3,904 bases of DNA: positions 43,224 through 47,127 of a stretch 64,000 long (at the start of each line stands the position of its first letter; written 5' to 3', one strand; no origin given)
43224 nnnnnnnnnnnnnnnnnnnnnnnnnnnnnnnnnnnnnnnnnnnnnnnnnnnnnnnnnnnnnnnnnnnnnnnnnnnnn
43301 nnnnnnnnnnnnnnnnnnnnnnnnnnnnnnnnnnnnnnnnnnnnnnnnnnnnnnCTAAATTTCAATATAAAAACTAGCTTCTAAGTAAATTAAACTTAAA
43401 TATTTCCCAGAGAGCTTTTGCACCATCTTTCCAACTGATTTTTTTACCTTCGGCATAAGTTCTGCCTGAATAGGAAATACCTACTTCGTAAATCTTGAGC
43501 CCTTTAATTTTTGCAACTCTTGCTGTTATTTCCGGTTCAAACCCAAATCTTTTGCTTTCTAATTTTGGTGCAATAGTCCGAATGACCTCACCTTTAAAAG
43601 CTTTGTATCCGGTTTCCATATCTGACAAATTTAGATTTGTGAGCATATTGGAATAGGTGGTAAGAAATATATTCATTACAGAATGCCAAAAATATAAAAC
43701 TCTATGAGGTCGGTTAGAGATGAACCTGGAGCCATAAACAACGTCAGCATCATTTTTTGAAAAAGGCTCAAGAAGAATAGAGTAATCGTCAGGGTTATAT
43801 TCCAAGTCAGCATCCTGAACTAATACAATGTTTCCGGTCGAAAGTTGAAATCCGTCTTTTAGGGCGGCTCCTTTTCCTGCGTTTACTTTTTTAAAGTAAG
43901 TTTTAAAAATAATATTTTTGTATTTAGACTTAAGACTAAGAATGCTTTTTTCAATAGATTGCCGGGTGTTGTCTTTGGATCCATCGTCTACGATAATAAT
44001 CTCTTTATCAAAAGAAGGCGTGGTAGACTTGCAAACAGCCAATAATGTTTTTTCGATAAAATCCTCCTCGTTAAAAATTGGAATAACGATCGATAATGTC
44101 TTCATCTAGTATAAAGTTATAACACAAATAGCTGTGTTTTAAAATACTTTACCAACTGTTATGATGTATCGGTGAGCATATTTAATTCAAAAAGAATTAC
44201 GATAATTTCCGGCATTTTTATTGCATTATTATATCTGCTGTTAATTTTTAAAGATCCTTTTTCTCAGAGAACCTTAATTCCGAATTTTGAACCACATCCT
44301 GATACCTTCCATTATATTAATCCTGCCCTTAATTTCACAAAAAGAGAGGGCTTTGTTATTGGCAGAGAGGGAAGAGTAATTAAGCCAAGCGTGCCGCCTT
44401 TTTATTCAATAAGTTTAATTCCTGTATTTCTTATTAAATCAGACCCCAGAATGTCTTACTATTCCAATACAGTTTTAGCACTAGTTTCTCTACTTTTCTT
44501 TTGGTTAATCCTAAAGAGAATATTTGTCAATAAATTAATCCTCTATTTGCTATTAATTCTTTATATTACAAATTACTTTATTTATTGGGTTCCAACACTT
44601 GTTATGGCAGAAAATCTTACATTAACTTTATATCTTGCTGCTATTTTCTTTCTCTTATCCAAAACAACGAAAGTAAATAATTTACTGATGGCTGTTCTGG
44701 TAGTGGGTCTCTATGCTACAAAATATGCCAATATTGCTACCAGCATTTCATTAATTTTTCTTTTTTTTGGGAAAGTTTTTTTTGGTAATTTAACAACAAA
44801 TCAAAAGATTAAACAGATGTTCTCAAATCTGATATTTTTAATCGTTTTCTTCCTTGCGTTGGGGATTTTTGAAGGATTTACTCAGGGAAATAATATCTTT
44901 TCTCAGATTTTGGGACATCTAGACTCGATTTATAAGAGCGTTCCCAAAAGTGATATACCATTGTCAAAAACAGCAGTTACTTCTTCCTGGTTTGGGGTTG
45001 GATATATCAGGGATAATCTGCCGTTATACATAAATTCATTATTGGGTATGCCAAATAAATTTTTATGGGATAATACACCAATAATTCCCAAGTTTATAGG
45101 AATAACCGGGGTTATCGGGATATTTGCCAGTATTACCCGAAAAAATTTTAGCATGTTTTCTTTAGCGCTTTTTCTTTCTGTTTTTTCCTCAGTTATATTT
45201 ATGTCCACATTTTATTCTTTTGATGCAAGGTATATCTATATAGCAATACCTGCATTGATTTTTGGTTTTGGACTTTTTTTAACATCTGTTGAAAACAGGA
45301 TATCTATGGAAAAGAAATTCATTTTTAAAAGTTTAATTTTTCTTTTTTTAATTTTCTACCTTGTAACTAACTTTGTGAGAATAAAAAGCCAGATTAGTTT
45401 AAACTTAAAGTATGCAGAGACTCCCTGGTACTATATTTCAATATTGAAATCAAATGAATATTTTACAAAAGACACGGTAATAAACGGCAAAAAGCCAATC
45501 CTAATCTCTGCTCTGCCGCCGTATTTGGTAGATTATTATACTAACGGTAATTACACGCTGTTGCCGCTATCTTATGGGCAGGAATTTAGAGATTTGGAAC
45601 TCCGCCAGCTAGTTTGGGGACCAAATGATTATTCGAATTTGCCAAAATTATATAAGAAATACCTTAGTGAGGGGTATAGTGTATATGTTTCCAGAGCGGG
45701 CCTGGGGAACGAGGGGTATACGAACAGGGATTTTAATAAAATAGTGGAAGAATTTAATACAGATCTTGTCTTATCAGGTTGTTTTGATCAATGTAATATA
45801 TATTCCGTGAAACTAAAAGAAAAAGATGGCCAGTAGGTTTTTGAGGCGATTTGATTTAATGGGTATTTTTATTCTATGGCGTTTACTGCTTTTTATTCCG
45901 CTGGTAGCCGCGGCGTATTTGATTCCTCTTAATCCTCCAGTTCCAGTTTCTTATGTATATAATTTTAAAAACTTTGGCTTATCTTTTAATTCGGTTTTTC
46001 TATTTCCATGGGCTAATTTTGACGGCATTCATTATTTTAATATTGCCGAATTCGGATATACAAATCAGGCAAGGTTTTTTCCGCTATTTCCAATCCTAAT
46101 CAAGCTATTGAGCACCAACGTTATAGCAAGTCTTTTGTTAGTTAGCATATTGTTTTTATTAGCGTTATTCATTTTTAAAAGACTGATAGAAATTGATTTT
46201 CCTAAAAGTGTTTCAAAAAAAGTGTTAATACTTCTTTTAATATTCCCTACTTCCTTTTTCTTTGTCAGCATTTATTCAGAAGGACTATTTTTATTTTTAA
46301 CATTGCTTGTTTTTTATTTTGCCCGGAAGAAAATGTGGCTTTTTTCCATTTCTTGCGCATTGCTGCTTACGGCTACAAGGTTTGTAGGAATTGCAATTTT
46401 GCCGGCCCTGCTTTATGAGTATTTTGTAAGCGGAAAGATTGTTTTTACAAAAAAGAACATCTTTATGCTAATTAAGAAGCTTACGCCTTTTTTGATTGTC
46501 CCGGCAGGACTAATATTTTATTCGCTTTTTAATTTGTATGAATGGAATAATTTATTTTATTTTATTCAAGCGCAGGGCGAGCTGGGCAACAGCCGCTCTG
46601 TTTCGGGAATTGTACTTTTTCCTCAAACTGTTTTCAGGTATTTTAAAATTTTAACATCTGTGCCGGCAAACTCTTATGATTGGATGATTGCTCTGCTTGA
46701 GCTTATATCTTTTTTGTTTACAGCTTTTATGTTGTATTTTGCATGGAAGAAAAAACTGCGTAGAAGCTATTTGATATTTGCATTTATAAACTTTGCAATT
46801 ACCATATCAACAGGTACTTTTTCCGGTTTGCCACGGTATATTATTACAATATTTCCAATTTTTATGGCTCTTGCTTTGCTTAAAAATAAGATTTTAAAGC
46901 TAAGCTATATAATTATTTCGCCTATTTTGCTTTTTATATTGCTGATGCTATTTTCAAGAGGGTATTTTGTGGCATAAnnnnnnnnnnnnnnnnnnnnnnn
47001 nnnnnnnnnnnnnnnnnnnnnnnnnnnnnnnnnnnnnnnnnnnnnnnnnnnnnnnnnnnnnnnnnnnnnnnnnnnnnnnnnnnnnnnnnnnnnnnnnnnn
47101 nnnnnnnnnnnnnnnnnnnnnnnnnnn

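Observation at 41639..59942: Dense array of at least ten GT-C-fold-like polytopic membrane proteins with two DPM1-like polyprenyl-phosphate sugar synthases.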

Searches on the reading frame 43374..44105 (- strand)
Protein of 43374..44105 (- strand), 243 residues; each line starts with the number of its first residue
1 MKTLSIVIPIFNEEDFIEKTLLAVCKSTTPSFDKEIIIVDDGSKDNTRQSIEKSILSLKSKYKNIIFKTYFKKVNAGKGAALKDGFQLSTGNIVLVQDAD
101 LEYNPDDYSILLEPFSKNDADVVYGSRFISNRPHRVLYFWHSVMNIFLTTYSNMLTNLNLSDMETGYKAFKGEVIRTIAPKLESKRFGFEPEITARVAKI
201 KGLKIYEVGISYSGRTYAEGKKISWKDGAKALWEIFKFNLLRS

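Call 3: search_protein_families(library=pfam, proteins=[window:43374-44105:-], max_evalue=0.1)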
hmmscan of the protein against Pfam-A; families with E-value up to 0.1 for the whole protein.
window:43374-44105:- (243 aa): 4 families
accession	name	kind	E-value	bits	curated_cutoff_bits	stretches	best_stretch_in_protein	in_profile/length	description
PF00535.33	Glycos_transf_2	-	8.3e-32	110.9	23.3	1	5-175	1-164/168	Glycosyl transferase family 2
PF10111.15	Glyco_tranf_2_2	-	8.3e-06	25.9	27.3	1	5-112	1-103/276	Glycosyltransferase like family 2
PF13641.12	Glyco_tranf_2_3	-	1.8e-05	25.3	27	1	4-140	3-132/230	Glycosyltransferase like family 2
PF13506.12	Glyco_transf_21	-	0.023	14.6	21.7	1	75-164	16-100/174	Glycosyl transferase family 21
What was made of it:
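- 43374..44105 (-): TM-less GT2, 243 aa, a DPM1/Ppm1/PpgS-like putative polyprenyl-phosphate-sugar synthase. Pfam Glycos_transf_2 scores 110.9 bits (call 3).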

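Call 11: find_encoding_contigs(protein=window:43374-44105:-, flank=10000, max_places=6)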
Protein window:43374-44105:- (243 aa): 24 contigs read that carry it; 4 places shown.
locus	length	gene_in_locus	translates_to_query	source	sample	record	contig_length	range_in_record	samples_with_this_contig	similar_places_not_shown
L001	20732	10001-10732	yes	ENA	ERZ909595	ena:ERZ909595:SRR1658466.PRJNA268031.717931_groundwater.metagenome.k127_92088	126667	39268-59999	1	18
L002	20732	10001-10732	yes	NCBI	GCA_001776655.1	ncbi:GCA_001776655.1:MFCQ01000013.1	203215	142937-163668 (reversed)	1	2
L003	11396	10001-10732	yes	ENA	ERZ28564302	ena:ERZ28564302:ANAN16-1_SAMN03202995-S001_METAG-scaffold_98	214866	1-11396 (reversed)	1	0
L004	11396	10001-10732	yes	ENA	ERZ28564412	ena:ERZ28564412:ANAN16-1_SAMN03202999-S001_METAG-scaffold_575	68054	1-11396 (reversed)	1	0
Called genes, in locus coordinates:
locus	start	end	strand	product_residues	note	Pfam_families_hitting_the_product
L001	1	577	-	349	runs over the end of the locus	PF13439:Glyco_transf_4, PF13692:Glyco_trans_1_4, PF00534:Glycos_transf_1, PF13524:Glyco_trans_1_2 (faint)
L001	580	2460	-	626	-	-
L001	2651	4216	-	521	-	PF13231:PMT_2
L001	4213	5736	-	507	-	PF13231:PMT_2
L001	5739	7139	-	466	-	PF13231:PMT_2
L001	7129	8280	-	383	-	-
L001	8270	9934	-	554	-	-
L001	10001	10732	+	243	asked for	PF00535:Glycos_transf_2, PF10111:Glyco_tranf_2_2 (weak)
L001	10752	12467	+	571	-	-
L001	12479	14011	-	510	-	PF00534:Glycos_transf_1, PF13692:Glyco_trans_1_4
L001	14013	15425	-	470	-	PF00535:Glycos_transf_2, PF10111:Glyco_tranf_2_2 (faint), PF13506:Glyco_transf_21 (faint), PF13641:Glyco_tranf_2_3 (weak), PF13632:Glyco_trans_2_3, PF13641:Glyco_tranf_2_3, PF02709:Glyco_transf_7C (weak)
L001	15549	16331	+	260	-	PF01061:ABC2_membrane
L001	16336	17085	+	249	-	PF02463:SMC_N (faint), PF00005:ABC_tran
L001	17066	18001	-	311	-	PF00535:Glycos_transf_2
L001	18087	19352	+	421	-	PF01266:DAO (weak), PF01593:Amino_oxidase, PF13450:NAD_binding_8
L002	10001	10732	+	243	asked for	PF00535:Glycos_transf_2, PF10111:Glyco_tranf_2_2 (weak)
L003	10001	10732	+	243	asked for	PF00535:Glycos_transf_2, PF10111:Glyco_tranf_2_2 (weak)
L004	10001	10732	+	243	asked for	PF00535:Glycos_transf_2, PF10111:Glyco_tranf_2_2 (weak)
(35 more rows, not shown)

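Call 29: search_solved_structures(query=window:43374-44105:-, max_evalue=0.001)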
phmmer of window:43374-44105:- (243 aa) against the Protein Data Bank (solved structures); distinct sequences matched with E-value up to 0.001: 20.
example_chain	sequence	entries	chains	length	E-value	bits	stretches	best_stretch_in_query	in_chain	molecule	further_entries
5mlz_A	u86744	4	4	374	3.8e-13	52.6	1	4-221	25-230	Dolichol monophosphate mannose synthase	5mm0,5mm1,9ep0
2z87_A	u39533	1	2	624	1.2e-12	50.9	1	4-141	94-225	Chondroitin synthase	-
2z86_A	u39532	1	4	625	1.2e-12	50.9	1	4-141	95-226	Chondroitin synthase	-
5eke_A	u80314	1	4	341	1.3e-10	44.3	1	4-130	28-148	Uncharacterized glycosyltransferase sll0501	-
5ekp_C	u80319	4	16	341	1.5e-10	44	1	4-129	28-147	Uncharacterized glycosyltransferase sll0501 | Glycosyltransferase sll0501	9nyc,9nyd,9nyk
9nye_A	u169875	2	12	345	1.6e-10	44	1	4-129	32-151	Glycosyltransferase sll0501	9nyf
9hwj_A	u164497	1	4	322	1.7e-09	40.6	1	2-113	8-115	Undecaprenyl-phosphate 4-deoxy-4-formamido-L-arabinose transferase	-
9bhc_C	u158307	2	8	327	1.3e-08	37.8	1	2-114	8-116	Undecaprenyl-phosphate 4-deoxy-4-formamido-L-arabinose transferase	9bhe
8vxh_A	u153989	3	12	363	1.6e-08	37.5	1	2-114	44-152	Undecaprenyl-phosphate 4-deoxy-4-formamido-L-arabinose transferase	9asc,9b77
3bcv_A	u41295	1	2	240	2.9e-08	36.6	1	4-124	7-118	Putative glycosyltransferase protein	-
6p61_A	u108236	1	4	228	4.1e-08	36.1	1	3-118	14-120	Glycosyltransferase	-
6h1j_A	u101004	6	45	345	1.8e-07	34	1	1-130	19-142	Probable ss-1,3-N-acetylglucosaminyltransferase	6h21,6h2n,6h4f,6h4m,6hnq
5tze_C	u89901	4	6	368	1.8e-05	27.5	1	4-104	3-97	Glycosyl transferase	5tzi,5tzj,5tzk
5tz8_A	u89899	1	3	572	3.1e-05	26.7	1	4-102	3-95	Glycosyl transferase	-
5hea_A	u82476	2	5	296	3.5e-05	26.5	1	3-101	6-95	Putative glycosyltransferase (GalT1)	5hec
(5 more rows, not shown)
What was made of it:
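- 43374..44105 (-): The best PDB match is Pyrococcus Dol-P-Man synthase 5mlz, E 3.8e-13 over the whole catalytic domain, followed among lipid-sugar synthases by GtrB-type sll0501 and ArnC; chondroitin synthase also ranks second over the N-terminal half (call 29).
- On Polyprenyl-phosphate-sugar synthases of GT2 (DPM1 / GtrB / ArnC / PpgS type): 43374 has 5mlz as its best PDB match, followed among lipid-sugar synthases by sll0501 (GtrB-type) and ArnC; chondroitin synthase also ranks second over the N-terminal half (call 29).
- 43374 best matches Dol-P-Man synthase 5mlz, followed among lipid-sugar synthases by GtrB-type sll0501 and ArnC (call 29).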

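Call 71: search_protein_families(library=ncbifam, proteins=[window:43374-44105:-], max_evalue=0.001)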
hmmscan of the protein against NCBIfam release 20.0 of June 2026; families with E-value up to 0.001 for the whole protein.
window:43374-44105:- (243 aa): 19 families
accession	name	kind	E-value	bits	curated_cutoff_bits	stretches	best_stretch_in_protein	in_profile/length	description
TIGR04182.1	glyco_TIGR04182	equivalog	6.3e-25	88.1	325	1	5-238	3-217/293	S-layer glycoprotein N-glycosyltransferase AglJ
NF047588.1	GlcsyltransPgfSStrep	equivalog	7.4e-18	64.8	500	1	4-187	3-176/308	glycosyltransferase PgfS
TIGR03937.1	PgaC_IcaA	equivalog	2.9e-15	56.2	422.3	1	2-119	45-154/407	poly-beta-1,6-N-acetyl-D-glucosamine synthase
NF041875.1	EPS_EpsD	equivalog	4.8e-15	55.8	370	1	4-153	1-142/325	exopolysaccharide biosynthesis glycosyltransferase EpsD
NF007482.0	PRK10073.1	equivalog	1.2e-14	54.1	423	1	2-123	6-118/334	glycosyltransferase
NF007986.1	PRK10714.1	equivalog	7.1e-14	51.5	529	1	2-219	6-207/316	undecaprenyl-phosphate 4-deoxy-4-formamido-L-arabinose transferase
NF058614.1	PPMAGASynPpgS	equivalog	1.7e-13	50.5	370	1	6-178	4-165/226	polyprenyl-phospho-N-acetylgalactosaminyl synthase PpgS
NF047683.1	TeichurnBiosyTuaG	equivalog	1.4e-11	44.5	400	1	3-157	7-151/252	teichuronic acid biosynthesis protein TuaG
TIGR04283.1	glyco_like_mftF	equivalog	4.1e-11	42.9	182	1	4-145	1-126/221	TIGR04283 family arsenosugar biosynthesis glycosyltransferase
NF010496.0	PRK13915.1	equivalog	9.5e-10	38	262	1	2-116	31-143/307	glucosyl-3-phosphoglycerate synthase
NF041391.1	DPhHxTase_Halo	equivalog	1.5e-07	30.7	375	1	11-216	4-187/213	dolichyl-phosphate hexose transferase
TIGR03965.1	mycofact_glyco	equivalog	1.5e-07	30.6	280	1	3-123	75-187/467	mycofactocin biosynthesis glycosyltransferase MftF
TIGR03469.1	HpnB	hypoth_equivalog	1.8e-07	30.5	379.25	1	4-123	46-168/386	hopene-associated glycosyltransferase HpnB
NF045692.1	OglycostaseCruG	equivalog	3.1e-07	29.7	600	1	3-133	42-171/386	2'-O-glycosyltransferase CruG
NF050050.1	ProtGlycPglI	equivalog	4.1e-07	29.7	500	1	2-115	2-108/306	GalNAc(5)-diNAcBac-PP-undecaprenol beta-1,3-glucosyltransferase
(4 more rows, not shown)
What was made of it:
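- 43374..44105 (-): The nearest NCBIfam models are AglJ, PgfS, ArnC and PpgS, all below equivalog cut-offs (call 71).
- The nearest NCBIfam models to 43374 include AglJ and PgfS, both from protein-glycosylation pathways (call 71).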

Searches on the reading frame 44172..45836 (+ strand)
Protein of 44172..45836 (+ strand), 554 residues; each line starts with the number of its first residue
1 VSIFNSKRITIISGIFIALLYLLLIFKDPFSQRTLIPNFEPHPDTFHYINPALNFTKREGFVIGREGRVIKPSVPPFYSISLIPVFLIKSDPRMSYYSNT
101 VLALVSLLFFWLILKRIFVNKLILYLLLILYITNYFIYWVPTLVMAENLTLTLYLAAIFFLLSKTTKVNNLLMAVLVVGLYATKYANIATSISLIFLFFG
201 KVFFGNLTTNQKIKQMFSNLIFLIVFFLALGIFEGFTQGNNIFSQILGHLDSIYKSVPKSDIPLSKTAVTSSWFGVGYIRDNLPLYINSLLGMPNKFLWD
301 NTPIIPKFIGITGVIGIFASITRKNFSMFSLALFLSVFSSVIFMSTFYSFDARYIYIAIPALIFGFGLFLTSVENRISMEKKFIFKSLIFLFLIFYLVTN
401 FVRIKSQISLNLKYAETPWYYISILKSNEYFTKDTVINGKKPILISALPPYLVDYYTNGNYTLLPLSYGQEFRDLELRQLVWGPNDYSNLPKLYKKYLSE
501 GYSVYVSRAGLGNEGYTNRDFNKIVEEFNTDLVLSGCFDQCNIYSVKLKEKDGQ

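Call 3: search_protein_families(library=pfam, proteins=[window:44172-45836:+], max_evalue=0.1)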
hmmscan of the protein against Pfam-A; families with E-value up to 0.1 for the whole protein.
window:44172-45836:+ (554 aa): 0 families

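Call 12: search_protein_families(library=ncbifam, proteins=[window:44172-45836:+], max_evalue=0.1)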
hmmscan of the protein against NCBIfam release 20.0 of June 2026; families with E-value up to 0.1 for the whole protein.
window:44172-45836:+ (554 aa): 0 families

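Call 14: search_solved_structures(query=window:44172-45836:+, max_evalue=10)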
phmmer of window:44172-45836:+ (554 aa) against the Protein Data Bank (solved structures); distinct sequences matched with E-value up to 10: 0.

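Call 36: search_protein_representatives(protein=window:44172-45836:+)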
Query: 554 residues. Proteins with E-value up to 0.001 (for the whole library): 391; up to 1e-10: 336; up to 1e-30: 257. The best 150 are listed.
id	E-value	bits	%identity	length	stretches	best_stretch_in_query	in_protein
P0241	1.5e-210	717.1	60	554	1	1-553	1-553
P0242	7.9e-139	480.4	46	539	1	11-549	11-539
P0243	1.9e-131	456.1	44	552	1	6-551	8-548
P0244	1.1e-129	450.2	45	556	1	10-549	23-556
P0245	6.9e-125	434.4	42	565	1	6-549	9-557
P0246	8.9e-122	424.1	44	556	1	9-549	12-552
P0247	1.4e-120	420.2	44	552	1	15-549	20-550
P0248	4.6e-120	418.5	42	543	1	5-550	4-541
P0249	4.1e-119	415.4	41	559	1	15-549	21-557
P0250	3.2e-118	412.4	43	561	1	18-550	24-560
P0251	2.2e-116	406.4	41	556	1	19-551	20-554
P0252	1.9e-114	400.0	43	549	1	18-547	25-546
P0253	6.0e-114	398.3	40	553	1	18-550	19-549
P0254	1.0e-113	397.6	40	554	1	15-549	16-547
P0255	2.9e-112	392.8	44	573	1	19-549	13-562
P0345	4.4e-62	227.1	35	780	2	8-208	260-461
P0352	1.6e-59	218.7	37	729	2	269-546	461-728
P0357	7.1e-56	206.6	36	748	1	7-547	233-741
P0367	3.2e-52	194.6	30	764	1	9-549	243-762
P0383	4.5e-49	184.2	33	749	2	262-547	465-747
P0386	2.0e-48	182.1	31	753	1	15-549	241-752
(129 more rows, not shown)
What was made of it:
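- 44172..45836 (+): GT-C-like membrane protein, 554 aa, with no Pfam or NCBIfam hit. It is transcribed divergently from 43374. Invariant P43-D44 (PDTFHY) follows TM1. In other lineages this family is fused behind a GT2 domain. The family has 391 representatives (call 36).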

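Call 57: search_protein_families(library=pfam, proteins=[P0357], max_evalue=0.05)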
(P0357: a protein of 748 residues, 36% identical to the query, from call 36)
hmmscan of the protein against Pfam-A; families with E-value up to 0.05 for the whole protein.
P0357 (748 aa): 1 family
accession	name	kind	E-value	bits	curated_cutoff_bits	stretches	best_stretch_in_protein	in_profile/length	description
PF00535.33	Glycos_transf_2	-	8e-20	71.9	23.3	1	6-166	2-163/168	Glycosyl transferase family 2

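Call 73: search_solved_structures(query=A4, max_evalue=10)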
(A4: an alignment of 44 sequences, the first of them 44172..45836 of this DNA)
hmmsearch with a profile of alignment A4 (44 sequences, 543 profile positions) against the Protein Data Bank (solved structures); distinct sequences matched with E-value up to 10: 0.

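Call 82: search_protein_families(library=pfam, proteins=[P0241], max_evalue=10)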
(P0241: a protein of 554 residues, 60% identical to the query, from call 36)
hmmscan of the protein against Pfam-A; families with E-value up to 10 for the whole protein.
P0241 (554 aa): 0 families

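Call 87: find_encoding_contigs(protein=P0357, flank=8000, max_places=2)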
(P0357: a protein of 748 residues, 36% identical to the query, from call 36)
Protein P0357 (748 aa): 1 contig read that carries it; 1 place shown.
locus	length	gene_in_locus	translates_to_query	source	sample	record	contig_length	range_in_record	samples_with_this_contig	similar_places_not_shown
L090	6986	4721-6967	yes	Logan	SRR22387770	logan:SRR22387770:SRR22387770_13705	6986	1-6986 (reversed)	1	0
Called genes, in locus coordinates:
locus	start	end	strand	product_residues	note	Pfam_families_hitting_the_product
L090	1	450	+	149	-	?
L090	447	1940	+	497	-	PF13231:PMT_2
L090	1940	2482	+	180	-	PF00929:RNase_T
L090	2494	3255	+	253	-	PF00535:Glycos_transf_2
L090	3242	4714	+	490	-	PF02366:PMT, PF13231:PMT_2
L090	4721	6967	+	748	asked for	PF00535:Glycos_transf_2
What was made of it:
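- One of them sits among alternating GT2 and PMT genes (call 87).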

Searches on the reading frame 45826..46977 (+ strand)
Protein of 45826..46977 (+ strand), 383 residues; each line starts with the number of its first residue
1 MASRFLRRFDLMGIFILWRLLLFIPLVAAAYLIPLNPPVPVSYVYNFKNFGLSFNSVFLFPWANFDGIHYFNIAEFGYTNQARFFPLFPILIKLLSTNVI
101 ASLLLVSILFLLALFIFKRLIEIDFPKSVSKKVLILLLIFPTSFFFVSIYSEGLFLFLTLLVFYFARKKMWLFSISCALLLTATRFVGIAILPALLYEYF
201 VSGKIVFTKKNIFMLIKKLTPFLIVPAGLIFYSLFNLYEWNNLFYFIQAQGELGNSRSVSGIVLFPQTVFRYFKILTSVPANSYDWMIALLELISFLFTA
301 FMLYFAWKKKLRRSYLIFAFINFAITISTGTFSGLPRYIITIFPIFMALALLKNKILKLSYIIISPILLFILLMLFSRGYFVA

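Call 3: search_protein_families(library=pfam, proteins=[window:45826-46977:+], max_evalue=0.1)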
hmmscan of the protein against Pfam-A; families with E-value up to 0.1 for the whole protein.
window:45826-46977:+ (383 aa): 1 family
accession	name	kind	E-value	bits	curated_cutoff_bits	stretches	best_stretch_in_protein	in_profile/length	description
PF04188.19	Mannosyl_trans2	-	0.0039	17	22.4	1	56-181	52-192/443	Mannosyltransferase (PIG-V)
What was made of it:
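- On PIG-V / Mannosyl_trans2 (PF04188), PimE-like, for 45826: 17.0 bits, E 0.0039 (call 3).
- Checked: 45826 gives a weak PIG-V hit, 17.0 bits against 22.4 (call 3).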

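Call 12: search_protein_families(library=ncbifam, proteins=[window:45826-46977:+], max_evalue=0.1)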
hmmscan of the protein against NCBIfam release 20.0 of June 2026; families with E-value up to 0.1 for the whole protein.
window:45826-46977:+ (383 aa): 0 families
